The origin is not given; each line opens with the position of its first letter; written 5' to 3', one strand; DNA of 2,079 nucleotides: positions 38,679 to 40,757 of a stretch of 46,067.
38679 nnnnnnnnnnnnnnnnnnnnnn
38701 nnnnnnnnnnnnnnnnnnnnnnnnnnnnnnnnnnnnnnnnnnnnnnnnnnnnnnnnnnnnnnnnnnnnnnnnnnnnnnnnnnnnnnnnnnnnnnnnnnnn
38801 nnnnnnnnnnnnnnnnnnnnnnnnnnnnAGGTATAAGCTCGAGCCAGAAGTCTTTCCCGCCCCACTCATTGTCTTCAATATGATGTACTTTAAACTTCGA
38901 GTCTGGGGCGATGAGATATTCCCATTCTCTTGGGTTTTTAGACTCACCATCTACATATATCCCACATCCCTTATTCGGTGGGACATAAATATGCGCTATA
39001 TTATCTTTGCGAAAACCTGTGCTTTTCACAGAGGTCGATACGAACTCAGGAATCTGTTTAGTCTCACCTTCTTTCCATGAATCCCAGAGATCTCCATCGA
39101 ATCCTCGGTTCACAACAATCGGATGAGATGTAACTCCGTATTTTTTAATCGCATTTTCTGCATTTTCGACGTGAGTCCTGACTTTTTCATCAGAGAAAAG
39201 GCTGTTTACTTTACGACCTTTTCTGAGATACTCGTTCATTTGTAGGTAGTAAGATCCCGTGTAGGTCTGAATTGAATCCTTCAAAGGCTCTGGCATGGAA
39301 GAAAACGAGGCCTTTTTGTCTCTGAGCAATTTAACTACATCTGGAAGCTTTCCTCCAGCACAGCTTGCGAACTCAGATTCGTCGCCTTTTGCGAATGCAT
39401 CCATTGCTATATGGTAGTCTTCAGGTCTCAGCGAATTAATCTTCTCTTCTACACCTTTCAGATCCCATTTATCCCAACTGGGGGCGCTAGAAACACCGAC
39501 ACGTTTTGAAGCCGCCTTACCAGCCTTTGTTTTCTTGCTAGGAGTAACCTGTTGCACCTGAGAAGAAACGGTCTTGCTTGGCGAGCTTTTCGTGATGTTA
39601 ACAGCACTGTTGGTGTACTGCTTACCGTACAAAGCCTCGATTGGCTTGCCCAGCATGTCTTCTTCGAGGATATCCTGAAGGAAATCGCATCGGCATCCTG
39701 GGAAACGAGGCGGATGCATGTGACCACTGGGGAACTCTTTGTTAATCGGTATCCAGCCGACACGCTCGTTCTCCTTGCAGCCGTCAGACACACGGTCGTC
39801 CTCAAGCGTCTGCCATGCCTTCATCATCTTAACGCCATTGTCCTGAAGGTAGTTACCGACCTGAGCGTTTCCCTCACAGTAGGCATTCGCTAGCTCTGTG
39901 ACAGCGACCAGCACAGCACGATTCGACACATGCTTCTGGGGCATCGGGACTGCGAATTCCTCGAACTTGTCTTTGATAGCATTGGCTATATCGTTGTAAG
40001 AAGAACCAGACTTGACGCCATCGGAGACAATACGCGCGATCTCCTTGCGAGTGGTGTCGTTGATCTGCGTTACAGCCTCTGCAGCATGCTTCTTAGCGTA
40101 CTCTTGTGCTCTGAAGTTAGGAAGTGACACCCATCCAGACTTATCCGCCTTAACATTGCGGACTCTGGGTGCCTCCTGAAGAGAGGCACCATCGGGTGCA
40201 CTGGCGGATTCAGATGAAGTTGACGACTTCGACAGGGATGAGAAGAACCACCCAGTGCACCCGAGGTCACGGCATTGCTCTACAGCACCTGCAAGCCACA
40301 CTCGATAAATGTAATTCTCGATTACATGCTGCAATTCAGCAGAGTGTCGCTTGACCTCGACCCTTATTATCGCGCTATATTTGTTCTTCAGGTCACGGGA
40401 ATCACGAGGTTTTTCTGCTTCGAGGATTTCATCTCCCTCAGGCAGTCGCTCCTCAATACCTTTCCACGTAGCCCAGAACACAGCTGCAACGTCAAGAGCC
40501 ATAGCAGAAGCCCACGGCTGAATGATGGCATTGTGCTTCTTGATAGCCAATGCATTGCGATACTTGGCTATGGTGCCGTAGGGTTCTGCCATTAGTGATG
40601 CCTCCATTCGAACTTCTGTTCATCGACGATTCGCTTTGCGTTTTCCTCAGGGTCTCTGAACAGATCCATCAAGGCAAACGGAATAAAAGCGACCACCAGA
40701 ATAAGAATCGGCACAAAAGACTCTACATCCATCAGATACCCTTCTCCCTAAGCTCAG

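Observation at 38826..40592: A minor head protein (MuF/gp7) is fused to a complete R-S-E ADP-ribosyltransferase domain, a candidate capsid-delivered effector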

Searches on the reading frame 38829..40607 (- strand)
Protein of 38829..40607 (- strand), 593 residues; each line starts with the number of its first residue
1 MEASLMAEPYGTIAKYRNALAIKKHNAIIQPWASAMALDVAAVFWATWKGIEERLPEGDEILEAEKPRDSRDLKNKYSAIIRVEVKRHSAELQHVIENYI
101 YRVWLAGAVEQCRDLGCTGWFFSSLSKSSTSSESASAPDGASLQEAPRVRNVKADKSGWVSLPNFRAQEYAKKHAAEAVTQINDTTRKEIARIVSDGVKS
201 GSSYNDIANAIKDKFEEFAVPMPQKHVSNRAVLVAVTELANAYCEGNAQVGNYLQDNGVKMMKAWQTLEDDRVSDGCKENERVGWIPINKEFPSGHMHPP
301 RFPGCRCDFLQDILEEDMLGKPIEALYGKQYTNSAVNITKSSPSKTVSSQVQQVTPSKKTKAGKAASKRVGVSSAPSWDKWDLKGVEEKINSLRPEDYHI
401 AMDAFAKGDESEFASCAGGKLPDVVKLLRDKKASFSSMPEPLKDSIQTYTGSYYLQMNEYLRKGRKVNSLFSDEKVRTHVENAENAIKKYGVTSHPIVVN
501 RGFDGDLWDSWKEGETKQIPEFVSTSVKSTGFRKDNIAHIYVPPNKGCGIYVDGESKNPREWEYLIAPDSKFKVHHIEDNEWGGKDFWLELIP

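Call 3: search_protein_families(library=pfam, proteins=[window:38829-40607:-], max_evalue=0.1)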
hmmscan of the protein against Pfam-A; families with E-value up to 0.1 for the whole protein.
window:38829-40607:- (593 aa): 5 families
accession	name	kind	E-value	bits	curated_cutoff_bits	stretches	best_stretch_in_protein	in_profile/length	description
PF03496.20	ADPrib_exo_Tox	-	1.7e-13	50.8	23.4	1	443-581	21-180/196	ADP-ribosyltransferase exoenzyme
PF04233.19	Phage_Mu_F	-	3.9e-12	47.3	29.6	1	189-309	2-111/112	Phage Mu protein F like protein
PF01129.24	ART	-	2.8e-05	24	22.3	1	440-579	59-205/222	NAD:arginine ADP-ribosyltransferase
PF05823.17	Gp-FAR-1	-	0.0024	18.8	29.2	0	175-256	11-91/149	Nematode fatty acid retinoid binding protein (Gp-FAR-1)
PF08069.17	Ribosomal_S13_N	-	0.033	14.7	25.4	0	360-399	7-46/60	Ribosomal S13/S15 N-terminal domain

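Call 4: search_protein_families(library=phrogs, proteins=[window:38829-40607:-], max_evalue=0.01)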
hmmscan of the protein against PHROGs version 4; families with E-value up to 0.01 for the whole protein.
window:38829-40607:- (593 aa): 16 families
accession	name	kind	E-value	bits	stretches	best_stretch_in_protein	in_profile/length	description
phrog_2662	-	head and packaging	7.5e-19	68.8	1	165-309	566-705/717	portal protein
phrog_595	-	head and packaging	9.1e-18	65.9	1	169-577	168-498/513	head maturation protease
phrog_2468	-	head and packaging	1.6e-16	61.6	1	73-304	39-253/303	head morphogenesis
phrog_6577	-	unknown function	4e-14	52.9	1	167-337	96-245/1066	-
phrog_115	-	head and packaging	1.1e-11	45.7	1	183-320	203-325/665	minor head protein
phrog_4728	-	head and packaging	4.6e-11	43.2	1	184-364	182-357/591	head morphogenesis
phrog_3517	-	head and packaging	3.3e-09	37.5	2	164-211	107-154/371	head morphogenesis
phrog_28652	-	unknown function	5.9e-06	26.3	1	212-308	202-295/497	-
phrog_3895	-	moron, auxiliary metabolic gene and host takeover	8.5e-06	26.7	1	442-581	146-322/340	ADP-ribosyltransferase exoenzyme toxin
phrog_802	-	moron, auxiliary metabolic gene and host takeover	1.6e-05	24.8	1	382-528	376-505/674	Alt-like RNA polymerase ADP-ribosyltransferase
phrog_1657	-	head and packaging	3.4e-05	24.3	1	181-311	154-297/337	head morphogenesis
phrog_2841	-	head and packaging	0.0002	21.5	1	187-307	196-301/525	minor head protein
phrog_21789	-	head and packaging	0.0011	17.8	1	445-580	1052-1184/1195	virion structural protein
phrog_15127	-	head and packaging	0.002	17.7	1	166-278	106-208/602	head protein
phrog_758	-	head and packaging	0.0031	17.8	1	177-250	165-229/326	head morphogenesis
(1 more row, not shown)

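Call 6: search_dna_similar(query=window:38829-40607:-, collection=phages, mode=protein, max_rows=40)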
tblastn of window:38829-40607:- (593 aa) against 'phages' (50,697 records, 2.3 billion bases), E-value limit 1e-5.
Records with a match: 3; places in all: 3; records where one place covers at least 80% of the query: 0.
Best place of each record, by identity: <60% 3.
By first word of the organism name: Methanoculleus 2; Brevundimonas 1.
By host as written in the record: Methanoculleus bourgensis E02.3 2; Brevundimonas pondensis LVF1 1.
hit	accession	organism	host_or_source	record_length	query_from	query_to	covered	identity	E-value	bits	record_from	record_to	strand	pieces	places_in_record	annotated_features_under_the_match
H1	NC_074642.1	Methanoculleus virus L4768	Methanoculleus bourgensis E02.3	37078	162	310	25%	47.3%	1e-33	143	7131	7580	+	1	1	hypothetical protein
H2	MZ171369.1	Methanoculleus virus Blf4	Methanoculleus bourgensis E02.3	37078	162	310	25%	47.3%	1e-33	143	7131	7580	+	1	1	hypothetical protein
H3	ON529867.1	Brevundimonas phage vB_BpoS-Strzyga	Brevundimonas pondensis LVF1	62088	158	307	25%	30.3%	5e-8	62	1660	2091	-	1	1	putative portal protein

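Call 18: find_homologous_proteins(query=window:38829-40607:-, max_evalue=0.00001)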
Query window:38829-40607:- (593 aa): 400 proteins with E <= 0.00001 among 8000 candidates; the best 120 are listed.
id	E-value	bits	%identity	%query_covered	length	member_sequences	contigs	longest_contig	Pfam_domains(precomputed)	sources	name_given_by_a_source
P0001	0.0e+0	1367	100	100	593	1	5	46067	PF03496.21,PF04233.20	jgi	jgi:hypothetical protein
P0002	0.0e+0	1307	96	99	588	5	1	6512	PF03496.21,PF04233.20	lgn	-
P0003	0.0e+0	1306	96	99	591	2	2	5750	PF03496.21,PF04233.20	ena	-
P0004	0.0e+0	1306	96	99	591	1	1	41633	PF03496.21,PF04233.20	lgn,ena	-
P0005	0.0e+0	1305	96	99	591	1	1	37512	PF03496.21,PF04233.20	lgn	-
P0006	0.0e+0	1304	96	99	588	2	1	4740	PF03496.21,PF04233.20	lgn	-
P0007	0.0e+0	1302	96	99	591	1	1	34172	PF03496.21,PF04233.20,PF01129.25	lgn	-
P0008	0.0e+0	1299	95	99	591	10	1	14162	PF03496.21,PF04233.20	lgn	-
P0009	0.0e+0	1296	96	99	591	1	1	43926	PF03496.21,PF04233.20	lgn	-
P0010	0.0e+0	1296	95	99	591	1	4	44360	PF03496.21,PF04233.20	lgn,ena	-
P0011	0.0e+0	1296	95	99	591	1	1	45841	PF03496.21,PF04233.20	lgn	-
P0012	0.0e+0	1295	95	99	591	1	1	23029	PF03496.21,PF04233.20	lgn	-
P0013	0.0e+0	1295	95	99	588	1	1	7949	PF03496.21,PF04233.20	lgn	-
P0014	0.0e+0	1295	95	99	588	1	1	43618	PF03496.21,PF04233.20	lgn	-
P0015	0.0e+0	1295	96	99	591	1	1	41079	PF03496.21,PF04233.20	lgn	-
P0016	0.0e+0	1294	95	99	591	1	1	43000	PF03496.21,PF04233.20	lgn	-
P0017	0.0e+0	1294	96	99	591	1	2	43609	PF03496.21,PF04233.20,PF01129.25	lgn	-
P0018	0.0e+0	1294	96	99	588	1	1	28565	PF03496.21,PF04233.20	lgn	-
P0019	0.0e+0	1294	95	99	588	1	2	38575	PF03496.21,PF04233.20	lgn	-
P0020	0.0e+0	1294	95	99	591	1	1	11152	PF03496.21,PF04233.20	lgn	-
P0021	0.0e+0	1294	95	99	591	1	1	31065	PF03496.21,PF04233.20,PF01129.25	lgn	-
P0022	0.0e+0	1293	95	99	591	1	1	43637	PF03496.21,PF04233.20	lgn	-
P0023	0.0e+0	1291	95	99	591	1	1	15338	PF03496.21,PF04233.20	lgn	-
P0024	0.0e+0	1291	95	99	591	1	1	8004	PF03496.21,PF04233.20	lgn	-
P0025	0.0e+0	1290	95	99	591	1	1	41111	PF03496.21,PF04233.20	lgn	-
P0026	0.0e+0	1290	95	99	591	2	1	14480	PF03496.21,PF04233.20,PF01129.25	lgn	-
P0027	0.0e+0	1290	95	99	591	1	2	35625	PF03496.21,PF04233.20,PF01129.25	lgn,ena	-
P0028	0.0e+0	1290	95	99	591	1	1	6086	PF03496.21,PF04233.20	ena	-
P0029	0.0e+0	1288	95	99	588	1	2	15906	PF03496.21,PF04233.20,PF01129.25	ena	-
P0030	0.0e+0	1288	95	99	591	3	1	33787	PF03496.21,PF04233.20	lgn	-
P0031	0.0e+0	1286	95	99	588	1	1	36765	PF03496.21,PF04233.20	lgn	-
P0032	0.0e+0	1286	94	99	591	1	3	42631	PF03496.21,PF04233.20,PF01129.25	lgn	-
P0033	0.0e+0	1285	95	99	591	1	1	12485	PF03496.21,PF04233.20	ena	-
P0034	0.0e+0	1283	95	99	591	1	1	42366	PF03496.21,PF04233.20,PF01129.25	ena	-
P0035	0.0e+0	1283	94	99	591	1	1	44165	PF03496.21,PF04233.20,PF01129.25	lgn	-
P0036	0.0e+0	1282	95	99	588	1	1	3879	PF03496.21,PF04233.20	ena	-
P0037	0.0e+0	1281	94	99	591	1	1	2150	PF03496.21,PF04233.20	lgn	-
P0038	0.0e+0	1279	94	99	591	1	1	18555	PF03496.21,PF04233.20,PF01129.25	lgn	-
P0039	0.0e+0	1278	95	99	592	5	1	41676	PF03496.21,PF04233.20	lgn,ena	-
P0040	0.0e+0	1278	94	99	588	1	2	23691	PF03496.21,PF04233.20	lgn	-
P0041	0.0e+0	1277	94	99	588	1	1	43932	PF03496.21,PF04233.20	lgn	-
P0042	0.0e+0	1276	94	99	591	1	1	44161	PF03496.21,PF04233.20,PF01129.25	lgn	-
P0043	0.0e+0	1276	94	99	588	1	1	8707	PF03496.21,PF04233.20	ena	-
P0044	0.0e+0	1275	94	99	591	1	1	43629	PF03496.21,PF04233.20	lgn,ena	-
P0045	0.0e+0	1275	94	99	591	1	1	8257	PF03496.21,PF04233.20,PF01129.25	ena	-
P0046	0.0e+0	1275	94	99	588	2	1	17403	PF03496.21,PF04233.20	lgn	-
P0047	0.0e+0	1273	94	99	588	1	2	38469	PF03496.21,PF04233.20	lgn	-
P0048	0.0e+0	1273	94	99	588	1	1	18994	PF03496.21,PF04233.20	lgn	-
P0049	0.0e+0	1272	94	99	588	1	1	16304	PF03496.21,PF04233.20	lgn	-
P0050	0.0e+0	1271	94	99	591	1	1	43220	PF03496.21,PF04233.20,PF01129.25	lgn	-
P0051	0.0e+0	1270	93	99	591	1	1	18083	PF03496.21,PF04233.20,PF01129.25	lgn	-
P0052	0.0e+0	1270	94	99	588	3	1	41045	PF03496.21,PF04233.20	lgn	-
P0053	0.0e+0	1269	93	99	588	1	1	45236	PF03496.21,PF04233.20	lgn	-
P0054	0.0e+0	1269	93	99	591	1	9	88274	PF03496.21,PF04233.20,PF01129.25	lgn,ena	-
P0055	0.0e+0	1269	93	100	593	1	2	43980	PF03496.21,PF04233.20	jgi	jgi:SPP1 gp7 family putative phage head morphogenesis protein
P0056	0.0e+0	1268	93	99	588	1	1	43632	PF03496.21,PF04233.20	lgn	-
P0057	0.0e+0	1268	93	99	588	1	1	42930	PF03496.21,PF04233.20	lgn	-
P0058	0.0e+0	1268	94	99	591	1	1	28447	PF03496.21,PF04233.20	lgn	-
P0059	0.0e+0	1268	93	99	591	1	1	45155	PF03496.21,PF04233.20,PF01129.25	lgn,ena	-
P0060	0.0e+0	1267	93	99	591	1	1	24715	PF03496.21,PF04233.20,PF01129.25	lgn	-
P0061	0.0e+0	1266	94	99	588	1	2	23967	PF03496.21,PF04233.20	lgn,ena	-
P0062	0.0e+0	1266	93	99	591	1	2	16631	PF03496.21,PF04233.20,PF01129.25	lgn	-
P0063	0.0e+0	1266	93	99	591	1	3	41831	PF03496.21,PF04233.20,PF01129.25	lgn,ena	-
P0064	0.0e+0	1266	94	99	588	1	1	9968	PF03496.21,PF04233.20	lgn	-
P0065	0.0e+0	1265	93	99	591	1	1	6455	PF03496.21,PF04233.20,PF01129.25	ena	-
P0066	0.0e+0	1265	93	99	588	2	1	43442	PF03496.21,PF04233.20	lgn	-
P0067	0.0e+0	1264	93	99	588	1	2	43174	PF03496.21,PF04233.20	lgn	-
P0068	0.0e+0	1262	93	99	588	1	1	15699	PF03496.21,PF04233.20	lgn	-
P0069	0.0e+0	1261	93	99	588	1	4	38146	PF03496.21,PF04233.20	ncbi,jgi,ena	jgi:Phage Mu protein F like protein.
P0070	0.0e+0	1261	93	99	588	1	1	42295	PF03496.21,PF04233.20,PF01129.25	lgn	-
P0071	0.0e+0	1261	93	99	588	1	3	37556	PF03496.21,PF04233.20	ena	-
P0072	0.0e+0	1260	93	99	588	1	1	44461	PF03496.21,PF04233.20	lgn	-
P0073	0.0e+0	1260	93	99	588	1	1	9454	PF03496.21,PF04233.20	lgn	-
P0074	0.0e+0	1259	93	99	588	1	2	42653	PF03496.21,PF04233.20,PF01129.25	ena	-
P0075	0.0e+0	1259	93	99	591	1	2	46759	PF03496.21,PF04233.20,PF01129.25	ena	-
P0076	0.0e+0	1259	93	99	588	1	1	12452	PF03496.21,PF04233.20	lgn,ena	-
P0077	0.0e+0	1259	93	99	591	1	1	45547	PF03496.21,PF04233.20,PF01129.25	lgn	-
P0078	0.0e+0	1258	93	99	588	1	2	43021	PF03496.21,PF04233.20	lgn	-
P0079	0.0e+0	1258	93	99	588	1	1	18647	PF03496.21,PF04233.20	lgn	-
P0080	0.0e+0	1257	93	99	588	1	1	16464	PF03496.21,PF04233.20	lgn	-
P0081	0.0e+0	1257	93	99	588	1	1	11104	PF03496.21,PF04233.20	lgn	-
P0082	0.0e+0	1257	93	99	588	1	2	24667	PF03496.21,PF04233.20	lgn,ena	-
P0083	0.0e+0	1256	93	99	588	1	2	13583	PF03496.21,PF04233.20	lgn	-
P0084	0.0e+0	1256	93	99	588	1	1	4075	PF03496.21,PF04233.20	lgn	-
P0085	0.0e+0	1256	93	99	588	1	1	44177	PF03496.21,PF04233.20,PF01129.25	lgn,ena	-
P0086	0.0e+0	1256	93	99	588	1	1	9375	PF03496.21,PF04233.20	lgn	-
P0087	0.0e+0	1255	93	99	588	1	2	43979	PF03496.21,PF04233.20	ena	-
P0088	0.0e+0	1255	93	99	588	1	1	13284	PF03496.21,PF04233.20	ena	-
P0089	0.0e+0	1254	93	99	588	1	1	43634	PF03496.21,PF04233.20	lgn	-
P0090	0.0e+0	1253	92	99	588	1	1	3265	PF03496.21,PF04233.20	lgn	-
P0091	0.0e+0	1252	92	99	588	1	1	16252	PF03496.21,PF04233.20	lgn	-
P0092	0.0e+0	1250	92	99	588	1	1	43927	PF03496.21,PF04233.20,PF01129.25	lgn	-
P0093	0.0e+0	1249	92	99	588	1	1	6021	PF03496.21,PF04233.20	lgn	-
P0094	0.0e+0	1249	92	99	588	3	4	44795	PF03496.21,PF04233.20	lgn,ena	-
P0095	0.0e+0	1248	93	75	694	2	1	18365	PF03496.21,PF04233.20,PF01129.25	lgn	-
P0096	0.0e+0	1248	92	99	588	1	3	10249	PF03496.21,PF04233.20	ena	-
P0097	0.0e+0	1247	92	99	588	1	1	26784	PF03496.21,PF04233.20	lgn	-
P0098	0.0e+0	1246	93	75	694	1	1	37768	PF03496.21,PF04233.20,PF01129.25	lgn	-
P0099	0.0e+0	1246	92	99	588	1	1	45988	PF03496.21,PF04233.20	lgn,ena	-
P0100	0.0e+0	1245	93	75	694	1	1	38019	PF03496.21,PF04233.20,PF01129.25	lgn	-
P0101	0.0e+0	1244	92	99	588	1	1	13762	PF03496.21,PF04233.20,PF01129.25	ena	-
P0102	0.0e+0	1244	89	79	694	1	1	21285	PF03496.21,PF04233.20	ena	-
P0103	0.0e+0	1242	91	99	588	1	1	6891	PF03496.21,PF04233.20,PF01129.25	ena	-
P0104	0.0e+0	1242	92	99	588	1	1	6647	PF03496.21,PF04233.20,PF01129.25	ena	-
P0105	0.0e+0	1242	93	75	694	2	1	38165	PF03496.21,PF04233.20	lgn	-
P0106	0.0e+0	1238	91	99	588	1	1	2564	PF03496.21,PF04233.20,PF01129.25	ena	-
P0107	0.0e+0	1235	92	75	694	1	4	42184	PF03496.21,PF04233.20,PF01129.25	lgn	-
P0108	0.0e+0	1233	91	75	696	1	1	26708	PF03496.21,PF04233.20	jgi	jgi:SPP1 gp7 family putative phage head morphogenesis protein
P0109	0.0e+0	1226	90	99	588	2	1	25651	PF03496.21,PF04233.20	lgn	-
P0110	0.0e+0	1224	91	75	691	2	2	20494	PF03496.21,PF04233.20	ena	-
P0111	0.0e+0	1218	91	99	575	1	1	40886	PF03496.21,PF04233.20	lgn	-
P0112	0.0e+0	1218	90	75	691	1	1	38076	PF03496.21,PF04233.20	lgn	-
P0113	0.0e+0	1217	86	79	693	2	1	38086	PF03496.21,PF04233.20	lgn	-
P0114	0.0e+0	1216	91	75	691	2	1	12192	PF03496.21,PF04233.20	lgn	-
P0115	0.0e+0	1216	86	79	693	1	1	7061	PF03496.21,PF04233.20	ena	-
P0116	0.0e+0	1207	91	99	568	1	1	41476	PF03496.21,PF04233.20,PF01129.25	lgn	-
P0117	0.0e+0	1205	91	99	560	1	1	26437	PF03496.21,PF04233.20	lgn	-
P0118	0.0e+0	1203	90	75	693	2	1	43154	PF03496.21,PF04233.20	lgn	-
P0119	0.0e+0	1201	85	79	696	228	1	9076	PF03496.21,PF04233.20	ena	-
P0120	0.0e+0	1200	85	79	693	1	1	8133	PF03496.21,PF04233.20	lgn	-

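Call 21: list_cluster_members(proteins=[P0069, P0054, P0001])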
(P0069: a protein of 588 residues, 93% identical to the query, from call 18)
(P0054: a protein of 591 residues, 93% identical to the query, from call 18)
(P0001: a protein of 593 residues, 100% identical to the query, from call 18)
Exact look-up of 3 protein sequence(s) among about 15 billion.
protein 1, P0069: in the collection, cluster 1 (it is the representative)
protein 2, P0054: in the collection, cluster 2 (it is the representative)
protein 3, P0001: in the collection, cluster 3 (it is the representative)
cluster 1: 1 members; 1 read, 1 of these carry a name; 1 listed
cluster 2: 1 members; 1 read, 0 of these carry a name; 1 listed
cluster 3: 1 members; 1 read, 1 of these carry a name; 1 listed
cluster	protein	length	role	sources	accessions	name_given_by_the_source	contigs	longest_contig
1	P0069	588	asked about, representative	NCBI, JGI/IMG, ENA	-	Phage Mu protein F like protein.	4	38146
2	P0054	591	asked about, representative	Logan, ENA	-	-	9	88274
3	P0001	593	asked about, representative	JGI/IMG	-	hypothetical protein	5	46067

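Call 22: find_encoding_contigs(protein=P0054, flank=10000, max_places=4)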
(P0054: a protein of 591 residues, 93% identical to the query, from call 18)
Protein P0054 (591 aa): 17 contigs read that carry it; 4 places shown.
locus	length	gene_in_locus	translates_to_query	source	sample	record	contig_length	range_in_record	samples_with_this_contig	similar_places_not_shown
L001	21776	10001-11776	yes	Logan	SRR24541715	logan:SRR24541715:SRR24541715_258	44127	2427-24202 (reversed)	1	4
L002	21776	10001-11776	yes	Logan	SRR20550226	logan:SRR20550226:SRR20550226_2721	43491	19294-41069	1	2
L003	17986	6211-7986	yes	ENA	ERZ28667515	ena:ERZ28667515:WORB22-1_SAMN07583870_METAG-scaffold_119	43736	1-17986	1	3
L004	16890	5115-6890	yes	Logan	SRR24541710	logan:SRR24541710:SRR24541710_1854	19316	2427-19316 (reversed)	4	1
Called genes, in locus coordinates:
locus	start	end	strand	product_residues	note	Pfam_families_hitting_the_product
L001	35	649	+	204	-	PF02511:Thy1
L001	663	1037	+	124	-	-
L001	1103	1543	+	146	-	PF00692:dUTPase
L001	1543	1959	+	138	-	-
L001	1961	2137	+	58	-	-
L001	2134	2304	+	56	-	-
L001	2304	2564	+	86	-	-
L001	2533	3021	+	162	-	-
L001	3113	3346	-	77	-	-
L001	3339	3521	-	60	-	-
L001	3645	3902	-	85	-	PF14354:Lar_restr_allev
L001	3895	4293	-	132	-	-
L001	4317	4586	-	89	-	-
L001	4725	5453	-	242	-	-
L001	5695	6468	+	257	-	PF13384:HTH_23 (faint)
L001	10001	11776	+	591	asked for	PF04233:Phage_Mu_F, PF01129:ART (weak), PF03496:ADPrib_exo_Tox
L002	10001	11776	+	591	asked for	PF04233:Phage_Mu_F, PF01129:ART (weak), PF03496:ADPrib_exo_Tox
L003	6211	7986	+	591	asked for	PF04233:Phage_Mu_F, PF01129:ART (weak), PF03496:ADPrib_exo_Tox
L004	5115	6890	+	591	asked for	PF04233:Phage_Mu_F, PF01129:ART (weak), PF03496:ADPrib_exo_Tox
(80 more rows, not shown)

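Call 23: find_encoding_contigs(protein=P0001, flank=3000, max_places=5)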
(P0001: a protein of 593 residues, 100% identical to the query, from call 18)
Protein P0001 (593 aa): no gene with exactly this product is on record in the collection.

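Call 68: find_related_loci(query=window:38829-40592:-, collection=genome_contigs, flank=10000)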
Query window:38829-40592:- (588 aa) in genome_contigs; peptide patterns used: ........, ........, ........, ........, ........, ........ (x = any residue, [..] = any of these).
38 stretches matched a pattern, but none encodes a relative of the query by tblastn (E <= 1e-3).
